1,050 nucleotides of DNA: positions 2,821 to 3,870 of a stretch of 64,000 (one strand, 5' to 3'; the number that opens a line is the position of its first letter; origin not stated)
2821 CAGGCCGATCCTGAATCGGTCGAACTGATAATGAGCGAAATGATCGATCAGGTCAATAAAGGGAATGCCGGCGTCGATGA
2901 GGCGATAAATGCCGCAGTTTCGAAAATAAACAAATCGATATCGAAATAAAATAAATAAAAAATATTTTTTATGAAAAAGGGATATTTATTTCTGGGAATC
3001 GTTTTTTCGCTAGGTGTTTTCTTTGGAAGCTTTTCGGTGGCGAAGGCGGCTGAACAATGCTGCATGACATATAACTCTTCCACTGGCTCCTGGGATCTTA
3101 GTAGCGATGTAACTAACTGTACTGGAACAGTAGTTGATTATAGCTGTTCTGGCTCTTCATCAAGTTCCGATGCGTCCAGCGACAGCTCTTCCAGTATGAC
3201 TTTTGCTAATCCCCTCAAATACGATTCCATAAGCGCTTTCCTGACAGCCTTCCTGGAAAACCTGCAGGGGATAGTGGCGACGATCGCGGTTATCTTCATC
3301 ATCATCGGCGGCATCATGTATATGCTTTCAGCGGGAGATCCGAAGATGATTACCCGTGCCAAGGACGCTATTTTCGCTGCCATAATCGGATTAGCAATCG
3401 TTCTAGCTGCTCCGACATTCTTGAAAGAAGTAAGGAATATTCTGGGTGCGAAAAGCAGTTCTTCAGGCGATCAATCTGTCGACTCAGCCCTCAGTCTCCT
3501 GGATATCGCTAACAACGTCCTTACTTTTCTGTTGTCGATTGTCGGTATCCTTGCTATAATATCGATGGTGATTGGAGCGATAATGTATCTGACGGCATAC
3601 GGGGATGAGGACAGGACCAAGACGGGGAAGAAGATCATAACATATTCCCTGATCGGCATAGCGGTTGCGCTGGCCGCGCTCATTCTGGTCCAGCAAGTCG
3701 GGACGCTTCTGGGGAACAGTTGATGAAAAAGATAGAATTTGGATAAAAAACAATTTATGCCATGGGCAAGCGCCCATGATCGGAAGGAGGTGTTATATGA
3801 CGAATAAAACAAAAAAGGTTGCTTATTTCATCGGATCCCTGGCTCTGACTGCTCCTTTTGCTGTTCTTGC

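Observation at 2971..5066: Four tandem VirB2/T4SS-pilin-like paralogs, the first a Cys-rich double-domain fusion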

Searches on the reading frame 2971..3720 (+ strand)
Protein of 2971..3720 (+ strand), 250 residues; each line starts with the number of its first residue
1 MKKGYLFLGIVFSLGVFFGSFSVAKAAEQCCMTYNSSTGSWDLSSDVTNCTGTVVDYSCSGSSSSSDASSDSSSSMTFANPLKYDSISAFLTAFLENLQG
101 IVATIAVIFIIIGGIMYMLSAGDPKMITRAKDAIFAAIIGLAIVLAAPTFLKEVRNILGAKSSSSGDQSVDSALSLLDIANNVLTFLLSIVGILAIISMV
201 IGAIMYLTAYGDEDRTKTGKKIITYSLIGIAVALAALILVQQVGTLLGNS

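Call 3: search_protein_families(library=pfam, proteins=[window:2971-3720:+], max_evalue=1)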
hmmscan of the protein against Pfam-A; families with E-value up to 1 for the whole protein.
window:2971-3720:+ (250 aa): 10 families
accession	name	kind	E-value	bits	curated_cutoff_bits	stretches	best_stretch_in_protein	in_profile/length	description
PF18895.5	T4SS_pilin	-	2e-20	73.1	26.6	2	85-151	3-68/71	Type IV secretion system pilin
PF04956.18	TrbC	-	3e-10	40.6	27.9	2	77-152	28-96/98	TrbC/VIRB2 pilin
PF19607.4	DUF6112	-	0.0021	18.2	25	2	91-144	16-70/88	Family of unknown function (DUF6112)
PF23396.1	DUF7103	-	0.013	16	27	1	85-143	17-75/159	Family of unknown function (DUF7103)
PF07843.16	DUF1634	-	0.014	16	27.5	1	102-177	8-63/102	Protein of unknown function (DUF1634)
PF13105.11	DUF3959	-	0.026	14.3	25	1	183-240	2-63/238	Protein of unknown function (DUF3959)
PF03699.18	UPF0182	-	0.06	11.9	27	1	90-239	145-281/770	Uncharacterised protein family (UPF0182)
PF05987.18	DUF898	-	0.14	11.7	28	1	138-239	140-240/336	Bacterial protein of unknown function (DUF898)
PF09716.15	ETRAMP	-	0.26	11.7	29.1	1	216-240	47-71/81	Malarial early transcribed membrane protein (ETRAMP)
PF05106.17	Phage_holin_3_1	-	0.48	11.3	23.8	1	85-145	5-61/99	Phage holin family (Lysis protein S)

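Call 4: search_protein_families(library=ncbifam, proteins=[window:2971-3720:+], max_evalue=1)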
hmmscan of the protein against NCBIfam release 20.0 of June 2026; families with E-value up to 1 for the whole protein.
window:2971-3720:+ (250 aa): 4 families
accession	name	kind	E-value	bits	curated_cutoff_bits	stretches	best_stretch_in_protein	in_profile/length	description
NF045849.1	ICE_MMCAP2_0565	equivalog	1.3e-10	40.8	40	2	85-149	7-71/80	Mbov_0395 family pilin-like conjugal transfer protein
TIGR02970.1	succ_dehyd_cytB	equivalog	0.12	12.6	52.3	1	76-147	44-115/120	succinate dehydrogenase, cytochrome b556 subunit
NF042931.1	SAG1386_EF1546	equivalog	0.31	11.1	80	0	179-218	26-63/158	SAG1386/EF1546 family surface-associated protein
NF033218.1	anchor_AmaP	equivalog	0.36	10.6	55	1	184-240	5-63/166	alkaline shock response membrane anchor protein AmaP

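Call 13: find_homologous_proteins(query=window:2971-3720:+)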
Query window:2971-3720:+ (250 aa): 305 proteins with E <= 0.001 among 8000 candidates; the best 120 are listed.
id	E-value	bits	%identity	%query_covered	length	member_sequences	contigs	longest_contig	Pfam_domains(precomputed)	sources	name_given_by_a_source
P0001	9.2e-109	381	77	100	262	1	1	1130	PF18895.6,PF04956.19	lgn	-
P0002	1.5e-106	373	77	100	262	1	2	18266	PF18895.6,PF04956.19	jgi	-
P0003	6.5e-106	371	73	100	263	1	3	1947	PF18895.6,PF04956.19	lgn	-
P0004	2.2e-97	343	78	93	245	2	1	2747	PF18895.6,PF04956.19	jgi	-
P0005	6.0e-88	313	92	70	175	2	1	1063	PF18895.6,PF04956.19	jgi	-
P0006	2.2e-70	255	67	77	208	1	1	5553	PF18895.6,PF04956.19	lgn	-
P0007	2.8e-63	232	64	74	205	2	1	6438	PF18895.6,PF04956.19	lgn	-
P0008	7.0e-59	218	49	100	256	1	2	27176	PF18895.6,PF04956.19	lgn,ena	-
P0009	8.1e-58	214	49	100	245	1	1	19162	PF18895.6,PF04956.19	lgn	-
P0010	2.5e-57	212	52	82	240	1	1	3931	PF18895.6,PF04956.19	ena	-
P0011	5.3e-57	211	49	99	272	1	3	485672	PF18895.6,PF04956.19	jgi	jgi:TRAP-type C4-dicarboxylate transport system permease small subunit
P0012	7.2e-57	211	59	72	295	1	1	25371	PF18895.6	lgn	-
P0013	7.4e-57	211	49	90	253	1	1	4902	PF18895.6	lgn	-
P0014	3.9e-56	209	42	100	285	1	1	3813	PF18895.6,PF04956.19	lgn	-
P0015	2.7e-55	206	47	98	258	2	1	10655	PF18895.6,PF04956.19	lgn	-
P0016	2.9e-55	206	47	100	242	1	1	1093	PF18895.6,PF04956.19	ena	-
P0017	3.1e-55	206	60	68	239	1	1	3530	PF18895.6,PF04956.19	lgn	-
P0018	3.6e-55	205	48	99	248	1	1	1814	PF18895.6,PF04956.19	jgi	jgi:hypothetical protein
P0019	6.7e-55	205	46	96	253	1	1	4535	PF18895.6,PF04956.19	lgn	-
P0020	2.6e-54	203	47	90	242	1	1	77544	PF18895.6,PF04956.19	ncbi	-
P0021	4.1e-54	202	45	97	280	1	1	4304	PF18895.6,PF04956.19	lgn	-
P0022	5.9e-54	201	51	90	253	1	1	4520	PF18895.6,PF04956.19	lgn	-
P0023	6.7e-54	201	55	78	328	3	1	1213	PF18895.6,PF04956.19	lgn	-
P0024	7.5e-54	201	46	100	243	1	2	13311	PF18895.6,PF04956.19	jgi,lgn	-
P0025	8.0e-54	201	49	81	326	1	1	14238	PF18895.6,PF04956.19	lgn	-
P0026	1.6e-53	200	50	87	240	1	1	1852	PF18895.6,PF04956.19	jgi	jgi:hypothetical protein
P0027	1.9e-53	200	55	70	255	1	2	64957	PF18895.6,PF04956.19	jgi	jgi:hypothetical protein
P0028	2.6e-53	199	51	88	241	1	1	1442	PF18895.6,PF04956.19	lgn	-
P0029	2.8e-53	199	48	94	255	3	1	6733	PF18895.6,PF04956.19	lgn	-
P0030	3.0e-53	199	47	99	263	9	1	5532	PF18895.6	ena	-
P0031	3.6e-53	199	55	76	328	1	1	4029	PF18895.6,PF04956.19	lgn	-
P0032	4.3e-53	199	45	99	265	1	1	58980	PF18895.6,PF04956.19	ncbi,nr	ncbi:MAG: pilin [bacterium]|nr:pilin [bacterium]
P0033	5.5e-53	198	60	68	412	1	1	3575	PF18895.6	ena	-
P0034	7.8e-53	198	46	99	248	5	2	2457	PF18895.6,PF04956.19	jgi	-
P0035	8.4e-53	198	49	99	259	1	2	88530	PF18895.6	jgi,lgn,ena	jgi:hypothetical protein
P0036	9.0e-53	198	44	99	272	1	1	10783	PF18895.6,PF04956.19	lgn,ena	-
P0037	1.1e-52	197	58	68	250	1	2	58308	PF18895.6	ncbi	-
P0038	1.5e-52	197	45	99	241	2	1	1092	PF18895.6,PF04956.19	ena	-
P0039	1.6e-52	197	53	80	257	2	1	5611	PF18895.6,PF04956.19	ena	-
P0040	1.7e-52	197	47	90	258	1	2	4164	PF18895.6,PF04956.19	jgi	jgi:hypothetical protein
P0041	1.9e-52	197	43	98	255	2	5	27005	PF18895.6,PF04956.19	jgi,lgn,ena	-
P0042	3.2e-52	196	46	99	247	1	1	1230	PF18895.6,PF04956.19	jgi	-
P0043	3.2e-52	196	45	99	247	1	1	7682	PF18895.6,PF04956.19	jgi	-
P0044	3.7e-52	196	46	95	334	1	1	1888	PF18895.6,PF04956.19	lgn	-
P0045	3.9e-52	195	46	94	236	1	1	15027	PF18895.6,PF04956.19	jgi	-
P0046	9.3e-52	194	43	99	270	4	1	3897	PF18895.6,PF04956.19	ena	-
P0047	1.0e-51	194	46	99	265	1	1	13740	PF18895.6,PF04956.19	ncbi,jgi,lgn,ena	-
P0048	1.3e-51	194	46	88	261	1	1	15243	PF18895.6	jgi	jgi:hypothetical protein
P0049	2.3e-51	193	55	80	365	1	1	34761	PF18895.6,PF04956.19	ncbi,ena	-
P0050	3.8e-51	192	48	90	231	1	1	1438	PF18895.6,PF04956.19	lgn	-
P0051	4.1e-51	192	51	79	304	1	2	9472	PF18895.6,PF04956.19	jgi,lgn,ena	-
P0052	5.1e-51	192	56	68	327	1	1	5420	PF18895.6,PF04956.19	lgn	-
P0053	6.8e-51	191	48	91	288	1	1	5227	PF18895.6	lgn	-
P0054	7.8e-51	191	54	72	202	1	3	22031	PF18895.6,PF04956.19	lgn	-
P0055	1.3e-50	191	42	98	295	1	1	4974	PF18895.6,PF04956.19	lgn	-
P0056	1.3e-50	190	48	95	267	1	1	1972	PF18895.6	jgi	jgi:hypothetical protein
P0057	1.5e-50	190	45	99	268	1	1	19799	PF18895.6,PF04956.19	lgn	-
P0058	1.6e-50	190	46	90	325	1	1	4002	PF18895.6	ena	-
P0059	2.4e-50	190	49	82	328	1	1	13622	PF18895.6,PF04956.19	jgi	-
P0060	2.5e-50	190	47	83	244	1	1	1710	PF18895.6,PF04956.19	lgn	-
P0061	3.4e-50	189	50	90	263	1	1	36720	PF18895.6,PF04956.19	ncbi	-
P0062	4.5e-50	189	46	88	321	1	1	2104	PF18895.6,PF04956.19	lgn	-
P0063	5.4e-50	189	51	79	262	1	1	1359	PF18895.6,PF04956.19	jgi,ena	-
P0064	6.6e-50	188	60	73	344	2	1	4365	PF18895.6,PF04956.19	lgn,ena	-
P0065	8.1e-50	188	52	74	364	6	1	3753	PF18895.6,PF04956.19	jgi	jgi:hypothetical protein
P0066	8.9e-50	188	50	84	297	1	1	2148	PF18895.6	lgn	-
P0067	9.4e-50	188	43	99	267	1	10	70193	PF18895.6,PF04956.19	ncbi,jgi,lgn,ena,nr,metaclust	ncbi:MAG: hypothetical protein US30_C0012G0011 [Candidatus Moranbacteria bacterium GW2011_GWF2_36_83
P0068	1.5e-49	187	46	96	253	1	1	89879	PF18895.6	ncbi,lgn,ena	-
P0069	1.9e-49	187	58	70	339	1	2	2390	PF18895.6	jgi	jgi:hypothetical protein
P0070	2.5e-49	186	45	95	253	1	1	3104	PF18895.6,PF04956.19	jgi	-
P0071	2.6e-49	186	51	77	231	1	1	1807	PF18895.6,PF04956.19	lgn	-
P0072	3.7e-49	186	59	73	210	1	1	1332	PF18895.6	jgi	jgi:hypothetical protein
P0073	3.7e-49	186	54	76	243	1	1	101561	PF18895.6,PF04956.19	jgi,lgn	jgi:type IV secretory pathway VirB2 component (pilin)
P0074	4.1e-49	186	46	99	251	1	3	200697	PF18895.6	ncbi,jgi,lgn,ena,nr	ncbi:MAG TPA: TrbC/VirB2 family protein [Candidatus Moranbacteria bacterium]|nr:TrbC/VirB2 family pr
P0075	4.2e-49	186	52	68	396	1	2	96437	PF18895.6,PF04956.19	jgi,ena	jgi:hypothetical protein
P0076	4.8e-49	185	58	68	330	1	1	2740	PF18895.6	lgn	-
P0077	5.5e-49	185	55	68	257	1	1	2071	PF18895.6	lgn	-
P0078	5.6e-49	185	55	70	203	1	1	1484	PF18895.6,PF04956.19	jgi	jgi:hypothetical protein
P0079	5.7e-49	185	53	78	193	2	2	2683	PF18895.6,PF04956.19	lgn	-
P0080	5.8e-49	185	48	87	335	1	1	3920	PF18895.6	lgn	-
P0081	5.8e-49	185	42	99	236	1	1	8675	PF18895.6,PF04956.19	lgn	-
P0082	6.3e-49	185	61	68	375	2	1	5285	PF18895.6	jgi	-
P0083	8.0e-49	185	53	74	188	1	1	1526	PF18895.6,PF04956.19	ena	-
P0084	9.7e-49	184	46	86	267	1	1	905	PF18895.6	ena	-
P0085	1.1e-48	184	51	80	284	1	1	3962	PF18895.6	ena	-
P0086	1.2e-48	184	54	69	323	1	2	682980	PF18895.6,PF04956.19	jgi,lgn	jgi:hypothetical protein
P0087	1.3e-48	184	52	75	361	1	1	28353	PF18895.6,PF04956.19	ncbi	ncbi:MAG: pilin [Candidatus Moraniibacteriota bacterium]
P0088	1.3e-48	184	50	83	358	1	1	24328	PF18895.6,PF04956.19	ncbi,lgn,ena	-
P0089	1.4e-48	184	45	98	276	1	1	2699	PF18895.6,PF04956.19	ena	-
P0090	1.5e-48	184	49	86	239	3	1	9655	PF18895.6,PF04956.19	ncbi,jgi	-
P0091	1.6e-48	184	43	99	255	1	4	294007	PF18895.6,PF04956.19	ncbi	ncbi:MAG: TrbC/VirB2 family protein [Candidatus Moraniibacteriota bacterium]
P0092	1.7e-48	184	55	69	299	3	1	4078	PF18895.6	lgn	-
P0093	1.8e-48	184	47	88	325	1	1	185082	PF18895.6,PF04956.19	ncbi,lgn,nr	ncbi:MAG: hypothetical protein NTY33_01840 [Candidatus Moranbacteria bacterium]|nr:hypothetical prot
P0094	2.6e-48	183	48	80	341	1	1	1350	PF18895.6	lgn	-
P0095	2.6e-48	183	53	69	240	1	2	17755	PF18895.6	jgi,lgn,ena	-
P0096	2.8e-48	183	48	99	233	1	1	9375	PF18895.6,PF04956.19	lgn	-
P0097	3.8e-48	182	44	100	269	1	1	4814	PF18895.6,PF04956.19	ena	-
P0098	4.1e-48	182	53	71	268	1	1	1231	PF18895.6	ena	-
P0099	4.3e-48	182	46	93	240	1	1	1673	PF18895.6,PF04956.19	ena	-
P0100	4.4e-48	182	51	82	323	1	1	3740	PF18895.6,PF04956.19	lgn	-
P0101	6.2e-48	182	57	68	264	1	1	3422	PF18895.6,PF04956.19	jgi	jgi:hypothetical protein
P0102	6.9e-48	182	56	70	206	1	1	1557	PF18895.6,PF04956.19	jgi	jgi:cytochrome bd-type quinol oxidase subunit 2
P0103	7.3e-48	182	45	91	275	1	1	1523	PF18895.6,PF04956.19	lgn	-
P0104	9.8e-48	181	52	70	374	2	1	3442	PF18895.6,PF04956.19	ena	-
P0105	1.6e-47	180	58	70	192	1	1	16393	PF18895.6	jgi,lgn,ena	-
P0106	1.7e-47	180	57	72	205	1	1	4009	PF18895.6,PF04956.19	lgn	-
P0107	3.6e-47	179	45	87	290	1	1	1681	PF18895.6,PF04956.19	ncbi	-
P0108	4.0e-47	179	45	92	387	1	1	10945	PF18895.6,PF04956.19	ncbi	-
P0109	7.8e-47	178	53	71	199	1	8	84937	PF18895.6,PF04956.19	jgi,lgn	-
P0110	7.8e-47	178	55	70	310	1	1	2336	PF18895.6,PF04956.19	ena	-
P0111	7.9e-47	178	48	87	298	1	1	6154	PF18895.6,PF04956.19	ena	-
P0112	9.2e-47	178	58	68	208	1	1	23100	PF18895.6,PF04956.19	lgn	-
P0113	1.0e-46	178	45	89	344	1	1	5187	PF18895.6,PF04956.19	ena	-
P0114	1.1e-46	178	47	84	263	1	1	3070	PF18895.6,PF04956.19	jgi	jgi:hypothetical protein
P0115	1.2e-46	178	45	97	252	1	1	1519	PF18895.6,PF04956.19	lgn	-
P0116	1.4e-46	177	53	74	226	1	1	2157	PF18895.6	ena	-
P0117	1.5e-46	177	53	74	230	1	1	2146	PF18895.6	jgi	-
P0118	1.6e-46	177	56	68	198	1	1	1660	PF18895.6,PF04956.19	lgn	-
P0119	2.2e-46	177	56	70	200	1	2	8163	PF18895.6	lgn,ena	-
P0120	2.4e-46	177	51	90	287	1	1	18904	PF18895.6,PF04956.19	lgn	-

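Call 14: find_encoding_contigs(protein=P0002, flank=10000, max_places=3)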
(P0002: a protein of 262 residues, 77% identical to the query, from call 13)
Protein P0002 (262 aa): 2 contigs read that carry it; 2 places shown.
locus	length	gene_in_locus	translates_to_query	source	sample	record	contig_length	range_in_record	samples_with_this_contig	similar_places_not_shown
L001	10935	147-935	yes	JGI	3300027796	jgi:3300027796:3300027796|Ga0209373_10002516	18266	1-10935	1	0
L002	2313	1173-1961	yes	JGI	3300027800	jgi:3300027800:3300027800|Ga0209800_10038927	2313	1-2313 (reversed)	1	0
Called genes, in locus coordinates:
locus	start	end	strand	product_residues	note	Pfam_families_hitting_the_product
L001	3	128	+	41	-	?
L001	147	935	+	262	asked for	PF04956:TrbC, PF18895:T4SS_pilin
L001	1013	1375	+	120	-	PF18895:T4SS_pilin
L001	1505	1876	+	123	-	PF18895:T4SS_pilin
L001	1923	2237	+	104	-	PF18895:T4SS_pilin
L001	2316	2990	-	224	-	-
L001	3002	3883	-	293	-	PF01145:Band_7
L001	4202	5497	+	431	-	PF08529:NusA_N, PF00575:S1, PF13184:KH_NusA_1st, PF26594:KH_NusA_2nd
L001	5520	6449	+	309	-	PF01368:DHH, PF02833:DHHA2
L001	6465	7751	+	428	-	PF05697:Trigger_N, PF00254:FKBP_C, PF05698:Trigger_C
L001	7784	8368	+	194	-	PF00574:CLP_protease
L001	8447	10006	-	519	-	PF01676:Metalloenzyme, PF06415:iPGM_N, PF01663:Phosphodiest (weak)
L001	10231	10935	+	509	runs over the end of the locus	PF12072:RNase_Y_N, PF00013:KH_1, PF01966:HD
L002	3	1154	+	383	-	?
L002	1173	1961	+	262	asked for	PF04956:TrbC, PF18895:T4SS_pilin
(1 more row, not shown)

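Call 15: find_encoding_contigs(protein=P0091, flank=10000, max_places=3)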
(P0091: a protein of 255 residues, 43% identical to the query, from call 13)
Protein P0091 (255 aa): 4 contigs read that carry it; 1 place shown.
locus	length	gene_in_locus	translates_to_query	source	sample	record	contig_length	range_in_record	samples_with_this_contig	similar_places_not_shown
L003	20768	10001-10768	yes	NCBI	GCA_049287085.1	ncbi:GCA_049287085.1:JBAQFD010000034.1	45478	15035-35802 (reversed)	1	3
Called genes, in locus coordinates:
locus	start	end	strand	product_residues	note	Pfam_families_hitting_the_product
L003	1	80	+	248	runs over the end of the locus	PF01978:TrmB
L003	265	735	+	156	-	PF01844:HNH (weak), PF13392:HNH_3 (weak)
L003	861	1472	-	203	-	PF03167:UDG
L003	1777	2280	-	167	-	PF00149:Metallophos, PF12850:Metallophos_2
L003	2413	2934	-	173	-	-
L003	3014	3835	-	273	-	PF01261:AP_endonuc_2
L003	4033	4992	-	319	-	PF01368:DHH, PF02272:DHHA1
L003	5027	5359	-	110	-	PF02033:RBFA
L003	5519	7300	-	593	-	PF04760:IF2_N, PF00009:GTP_EFTU, PF01926:MMR_HSR1, PF22042:EF-G_D2, PF11987:IF-2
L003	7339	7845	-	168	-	PF14584:DUF4446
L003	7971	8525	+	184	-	PF01209:Ubie_methyltran, PF01728:FtsJ (weak), PF05175:MTS (weak), PF13489:Methyltransf_23 (weak), PF13847:Methyltransf_31, PF08241:Methyltransf_11, PF08242:Methyltransf_12, PF13649:Methyltransf_25, +1 more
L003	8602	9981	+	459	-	PF01547:SBP_bac_1, PF13416:SBP_bac_8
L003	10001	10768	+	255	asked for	PF04956:TrbC, PF18895:T4SS_pilin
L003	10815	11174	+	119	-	PF07155:ECF-ribofla_trS (weak), PF18895:T4SS_pilin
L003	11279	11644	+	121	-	PF18895:T4SS_pilin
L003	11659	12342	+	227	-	PF18895:T4SS_pilin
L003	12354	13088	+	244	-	PF18895:T4SS_pilin (weak)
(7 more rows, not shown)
